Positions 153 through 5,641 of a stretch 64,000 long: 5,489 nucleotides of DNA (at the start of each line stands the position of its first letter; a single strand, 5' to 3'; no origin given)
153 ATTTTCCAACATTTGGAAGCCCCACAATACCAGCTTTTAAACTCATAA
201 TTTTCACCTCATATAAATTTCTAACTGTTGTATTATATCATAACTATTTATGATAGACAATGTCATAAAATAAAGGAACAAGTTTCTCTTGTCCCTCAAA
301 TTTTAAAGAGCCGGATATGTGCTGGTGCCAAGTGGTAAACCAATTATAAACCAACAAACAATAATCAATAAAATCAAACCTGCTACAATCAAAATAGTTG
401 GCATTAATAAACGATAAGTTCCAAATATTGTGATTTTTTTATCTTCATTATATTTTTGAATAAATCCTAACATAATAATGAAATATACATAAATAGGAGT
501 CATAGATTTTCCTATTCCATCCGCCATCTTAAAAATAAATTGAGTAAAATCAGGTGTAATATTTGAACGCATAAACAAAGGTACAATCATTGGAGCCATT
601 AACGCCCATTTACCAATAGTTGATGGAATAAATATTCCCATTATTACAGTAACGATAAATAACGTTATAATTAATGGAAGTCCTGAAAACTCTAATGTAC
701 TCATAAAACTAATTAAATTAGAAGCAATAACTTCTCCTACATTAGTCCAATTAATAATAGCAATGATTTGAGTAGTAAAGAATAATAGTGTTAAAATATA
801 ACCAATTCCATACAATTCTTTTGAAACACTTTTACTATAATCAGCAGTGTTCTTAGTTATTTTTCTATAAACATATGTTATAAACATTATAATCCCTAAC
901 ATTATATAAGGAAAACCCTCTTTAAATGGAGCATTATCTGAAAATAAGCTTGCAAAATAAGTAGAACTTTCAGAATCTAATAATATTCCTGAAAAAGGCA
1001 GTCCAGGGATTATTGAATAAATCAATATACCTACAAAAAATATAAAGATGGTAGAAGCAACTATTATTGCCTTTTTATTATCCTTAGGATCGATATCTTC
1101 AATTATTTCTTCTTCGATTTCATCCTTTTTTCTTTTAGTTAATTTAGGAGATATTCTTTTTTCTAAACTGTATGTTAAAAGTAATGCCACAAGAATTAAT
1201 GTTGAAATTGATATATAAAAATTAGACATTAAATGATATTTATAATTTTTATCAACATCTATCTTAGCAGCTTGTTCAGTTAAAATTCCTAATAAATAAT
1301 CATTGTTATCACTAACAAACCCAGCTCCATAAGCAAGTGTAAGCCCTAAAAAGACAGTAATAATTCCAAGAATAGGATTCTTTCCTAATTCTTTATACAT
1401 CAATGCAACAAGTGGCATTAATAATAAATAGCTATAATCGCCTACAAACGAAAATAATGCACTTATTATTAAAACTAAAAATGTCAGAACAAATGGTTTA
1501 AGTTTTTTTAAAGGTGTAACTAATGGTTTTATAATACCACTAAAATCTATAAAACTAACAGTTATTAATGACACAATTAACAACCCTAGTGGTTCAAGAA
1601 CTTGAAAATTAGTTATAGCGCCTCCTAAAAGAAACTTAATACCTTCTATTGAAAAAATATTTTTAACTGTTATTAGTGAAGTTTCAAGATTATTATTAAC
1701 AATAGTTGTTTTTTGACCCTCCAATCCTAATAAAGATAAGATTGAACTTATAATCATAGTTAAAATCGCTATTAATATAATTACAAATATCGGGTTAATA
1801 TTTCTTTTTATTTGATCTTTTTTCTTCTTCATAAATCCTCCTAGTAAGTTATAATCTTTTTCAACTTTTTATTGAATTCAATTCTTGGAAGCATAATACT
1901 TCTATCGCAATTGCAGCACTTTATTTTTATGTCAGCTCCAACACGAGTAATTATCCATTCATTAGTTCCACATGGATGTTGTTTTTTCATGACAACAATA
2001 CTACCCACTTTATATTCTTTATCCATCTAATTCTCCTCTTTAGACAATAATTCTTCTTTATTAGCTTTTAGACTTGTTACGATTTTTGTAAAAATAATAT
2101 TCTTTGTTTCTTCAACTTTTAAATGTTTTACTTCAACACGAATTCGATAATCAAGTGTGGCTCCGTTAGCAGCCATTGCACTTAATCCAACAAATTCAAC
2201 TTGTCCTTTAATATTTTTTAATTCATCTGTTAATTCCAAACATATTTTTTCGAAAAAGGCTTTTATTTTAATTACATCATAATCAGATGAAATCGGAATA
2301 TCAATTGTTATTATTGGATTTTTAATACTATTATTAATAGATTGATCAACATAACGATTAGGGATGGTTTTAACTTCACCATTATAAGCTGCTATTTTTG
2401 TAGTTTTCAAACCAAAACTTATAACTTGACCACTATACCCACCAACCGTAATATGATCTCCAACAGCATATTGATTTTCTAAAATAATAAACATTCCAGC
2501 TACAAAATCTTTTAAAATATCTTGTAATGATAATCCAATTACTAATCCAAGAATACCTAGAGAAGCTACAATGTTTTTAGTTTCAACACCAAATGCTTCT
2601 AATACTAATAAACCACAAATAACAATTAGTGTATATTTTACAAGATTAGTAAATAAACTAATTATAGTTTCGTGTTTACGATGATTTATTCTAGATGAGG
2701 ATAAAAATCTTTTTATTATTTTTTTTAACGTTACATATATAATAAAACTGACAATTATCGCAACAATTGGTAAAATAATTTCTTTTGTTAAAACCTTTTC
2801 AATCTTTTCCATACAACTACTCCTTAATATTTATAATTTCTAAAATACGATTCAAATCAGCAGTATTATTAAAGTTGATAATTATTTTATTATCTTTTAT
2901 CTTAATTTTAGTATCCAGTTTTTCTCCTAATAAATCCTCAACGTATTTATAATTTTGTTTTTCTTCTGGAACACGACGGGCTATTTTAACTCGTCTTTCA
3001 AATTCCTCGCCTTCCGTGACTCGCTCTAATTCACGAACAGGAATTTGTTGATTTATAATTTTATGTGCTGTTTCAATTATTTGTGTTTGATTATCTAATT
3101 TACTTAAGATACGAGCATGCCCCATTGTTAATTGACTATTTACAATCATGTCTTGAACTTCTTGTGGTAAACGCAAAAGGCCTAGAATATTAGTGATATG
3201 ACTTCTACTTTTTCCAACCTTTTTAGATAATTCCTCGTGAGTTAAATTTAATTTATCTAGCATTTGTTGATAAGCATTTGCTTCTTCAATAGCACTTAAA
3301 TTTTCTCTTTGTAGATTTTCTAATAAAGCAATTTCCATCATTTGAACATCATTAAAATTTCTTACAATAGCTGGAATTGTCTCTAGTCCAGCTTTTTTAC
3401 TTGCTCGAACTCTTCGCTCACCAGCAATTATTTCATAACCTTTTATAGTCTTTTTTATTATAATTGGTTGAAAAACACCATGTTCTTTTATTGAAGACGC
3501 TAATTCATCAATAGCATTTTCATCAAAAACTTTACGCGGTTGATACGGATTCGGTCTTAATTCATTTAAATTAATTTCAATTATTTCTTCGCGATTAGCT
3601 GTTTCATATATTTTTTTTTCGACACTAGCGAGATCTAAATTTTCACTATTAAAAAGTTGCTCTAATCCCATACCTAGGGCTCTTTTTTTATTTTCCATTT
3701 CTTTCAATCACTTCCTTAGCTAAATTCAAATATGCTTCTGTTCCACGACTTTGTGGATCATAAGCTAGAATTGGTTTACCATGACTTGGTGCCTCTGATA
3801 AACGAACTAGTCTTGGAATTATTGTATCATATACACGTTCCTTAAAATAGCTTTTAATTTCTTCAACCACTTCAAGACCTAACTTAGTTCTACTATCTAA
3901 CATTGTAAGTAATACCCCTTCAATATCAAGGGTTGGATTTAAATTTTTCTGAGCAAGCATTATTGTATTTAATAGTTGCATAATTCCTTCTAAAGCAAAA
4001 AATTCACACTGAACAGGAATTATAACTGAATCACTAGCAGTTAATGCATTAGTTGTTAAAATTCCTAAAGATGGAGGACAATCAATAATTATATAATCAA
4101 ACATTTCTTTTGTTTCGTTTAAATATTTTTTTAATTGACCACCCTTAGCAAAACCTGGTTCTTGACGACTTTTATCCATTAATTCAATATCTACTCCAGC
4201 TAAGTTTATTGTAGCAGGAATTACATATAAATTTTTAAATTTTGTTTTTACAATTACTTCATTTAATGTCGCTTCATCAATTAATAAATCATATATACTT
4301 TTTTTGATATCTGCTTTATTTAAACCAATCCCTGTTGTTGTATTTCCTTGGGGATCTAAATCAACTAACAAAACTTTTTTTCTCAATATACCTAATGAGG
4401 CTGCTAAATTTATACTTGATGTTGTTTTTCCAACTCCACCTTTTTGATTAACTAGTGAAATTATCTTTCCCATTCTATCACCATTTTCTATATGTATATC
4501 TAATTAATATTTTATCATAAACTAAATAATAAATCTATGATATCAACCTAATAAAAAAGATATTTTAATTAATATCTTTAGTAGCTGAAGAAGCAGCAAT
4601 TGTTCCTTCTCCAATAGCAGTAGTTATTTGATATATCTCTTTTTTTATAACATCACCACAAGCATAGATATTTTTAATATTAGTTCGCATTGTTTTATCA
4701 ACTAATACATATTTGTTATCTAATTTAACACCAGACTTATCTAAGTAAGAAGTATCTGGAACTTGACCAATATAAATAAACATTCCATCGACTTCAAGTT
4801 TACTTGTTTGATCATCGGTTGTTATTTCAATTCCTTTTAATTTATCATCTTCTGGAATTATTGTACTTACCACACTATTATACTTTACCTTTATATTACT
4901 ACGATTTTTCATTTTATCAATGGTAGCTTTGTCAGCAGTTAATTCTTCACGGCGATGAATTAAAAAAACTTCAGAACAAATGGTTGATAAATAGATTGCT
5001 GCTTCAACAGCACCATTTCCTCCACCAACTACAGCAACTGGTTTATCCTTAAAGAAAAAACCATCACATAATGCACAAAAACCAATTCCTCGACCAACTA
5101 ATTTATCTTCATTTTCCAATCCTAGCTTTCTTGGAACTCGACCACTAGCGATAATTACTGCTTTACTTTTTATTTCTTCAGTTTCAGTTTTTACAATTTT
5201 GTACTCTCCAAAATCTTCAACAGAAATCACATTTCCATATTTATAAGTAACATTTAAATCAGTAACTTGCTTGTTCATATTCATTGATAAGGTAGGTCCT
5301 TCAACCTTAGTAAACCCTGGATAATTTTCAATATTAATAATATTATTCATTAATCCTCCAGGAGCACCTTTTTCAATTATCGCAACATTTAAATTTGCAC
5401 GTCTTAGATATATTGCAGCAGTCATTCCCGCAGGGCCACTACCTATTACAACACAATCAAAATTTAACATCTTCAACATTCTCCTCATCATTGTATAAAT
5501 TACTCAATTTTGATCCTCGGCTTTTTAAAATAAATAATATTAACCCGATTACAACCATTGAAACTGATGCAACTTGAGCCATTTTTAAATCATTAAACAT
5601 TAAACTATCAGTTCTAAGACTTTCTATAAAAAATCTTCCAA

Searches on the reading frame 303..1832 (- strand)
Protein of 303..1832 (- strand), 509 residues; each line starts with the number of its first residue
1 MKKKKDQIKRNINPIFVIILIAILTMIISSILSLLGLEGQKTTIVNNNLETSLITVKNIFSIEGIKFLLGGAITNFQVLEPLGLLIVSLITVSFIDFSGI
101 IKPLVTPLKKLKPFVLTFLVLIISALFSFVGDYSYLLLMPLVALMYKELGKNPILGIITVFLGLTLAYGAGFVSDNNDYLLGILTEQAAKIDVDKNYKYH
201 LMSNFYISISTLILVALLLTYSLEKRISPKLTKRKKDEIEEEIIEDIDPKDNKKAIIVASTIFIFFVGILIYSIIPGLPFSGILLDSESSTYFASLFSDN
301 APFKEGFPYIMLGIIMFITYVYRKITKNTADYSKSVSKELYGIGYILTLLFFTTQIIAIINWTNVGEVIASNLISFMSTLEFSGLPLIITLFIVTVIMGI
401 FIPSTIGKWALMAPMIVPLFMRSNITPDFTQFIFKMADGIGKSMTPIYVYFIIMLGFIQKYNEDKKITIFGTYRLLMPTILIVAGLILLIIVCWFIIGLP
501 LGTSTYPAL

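Call 48: search_protein_families(library=pfam, proteins=[window:303-1832:-], max_evalue=0.00001)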
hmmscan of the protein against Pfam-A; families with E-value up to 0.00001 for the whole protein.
window:303-1832:- (509 aa): 2 families
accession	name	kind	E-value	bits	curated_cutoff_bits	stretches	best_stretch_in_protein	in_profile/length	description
PF03806.19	ABG_transport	-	1.4e-79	268.1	27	1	13-506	15-499/502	AbgT putative transporter family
PF03606.21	DcuC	-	1.1e-07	31.3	23.1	1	101-459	102-431/461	C4-dicarboxylate anaerobic carrier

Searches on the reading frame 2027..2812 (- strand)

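Call 48: search_protein_families(library=pfam, proteins=[window:2027-2812:-], max_evalue=0.00001)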
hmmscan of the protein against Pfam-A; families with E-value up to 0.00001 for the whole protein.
window:2027-2812:- (261 aa): 2 families
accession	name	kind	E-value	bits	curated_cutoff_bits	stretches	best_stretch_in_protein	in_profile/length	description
PF00924.24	MS_channel_2nd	-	7.5e-18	64.8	20.2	1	98-160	1-64/68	Mechanosensitive ion channel, beta-domain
PF21088.3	MS_channel_1st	-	1.9e-09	37.8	23.1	1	56-97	1-42/42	Mechanosensitive ion channel, transmembrane helices 2/3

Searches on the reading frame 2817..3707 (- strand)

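Call 48: search_protein_families(library=pfam, proteins=[window:2817-3707:-], max_evalue=0.00001)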
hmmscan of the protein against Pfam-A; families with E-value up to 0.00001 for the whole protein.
window:2817-3707:- (296 aa): 2 families
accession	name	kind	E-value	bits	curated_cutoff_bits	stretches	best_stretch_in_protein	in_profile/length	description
PF02195.25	ParB_N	-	2.1e-36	124.3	26.3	1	40-133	1-95/95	ParB N-terminal domain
PF17762.8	HTH_ParB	-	4.6e-34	117.1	22.6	1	135-232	1-98/102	ParB HTH domain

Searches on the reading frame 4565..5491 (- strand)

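Call 48: search_protein_families(library=pfam, proteins=[window:4565-5491:-], max_evalue=0.00001)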
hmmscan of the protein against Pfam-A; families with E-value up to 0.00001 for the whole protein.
window:4565-5491:- (308 aa): 10 families
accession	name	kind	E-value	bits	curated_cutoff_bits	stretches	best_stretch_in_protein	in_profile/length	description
PF07992.20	Pyr_redox_2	-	6.2e-57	193.7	26.1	1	11-296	1-291/291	Pyridine nucleotide-disulphide oxidoreductase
PF13738.12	Pyr_redox_3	-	1.1e-25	91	30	1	79-279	96-305/305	Pyridine nucleotide-disulphide oxidoreductase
PF00070.33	Pyr_redox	-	1.1e-16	61.5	22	1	152-224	2-80/82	Pyridine nucleotide-disulphide oxidoreductase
PF00890.30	FAD_binding_2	-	2.2e-09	37.4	20.4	1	12-44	1-33/414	FAD binding domain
PF01946.23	Thi4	-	1.8e-08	34.4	26.2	1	2-46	9-55/235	Thi4 family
PF13450.12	NAD_binding_8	-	2.9e-08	34.3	21.9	1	15-51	1-38/68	NAD(P)-binding Rossmann-like domain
PF12831.13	FAD_oxidored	-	4.9e-08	33.1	27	0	12-48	1-38/416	FAD dependent oxidoreductase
PF03486.20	HI0933_like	-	9.2e-08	32.3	50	0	12-43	2-33/244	HI0933-like protein Rossmann domain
PF01134.28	GIDA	-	3.6e-07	30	22.1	0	12-40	1-29/391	Glucose inhibited division protein A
PF01266.30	DAO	-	1.6e-06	28.3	27.9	0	12-45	1-35/353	FAD dependent oxidoreductase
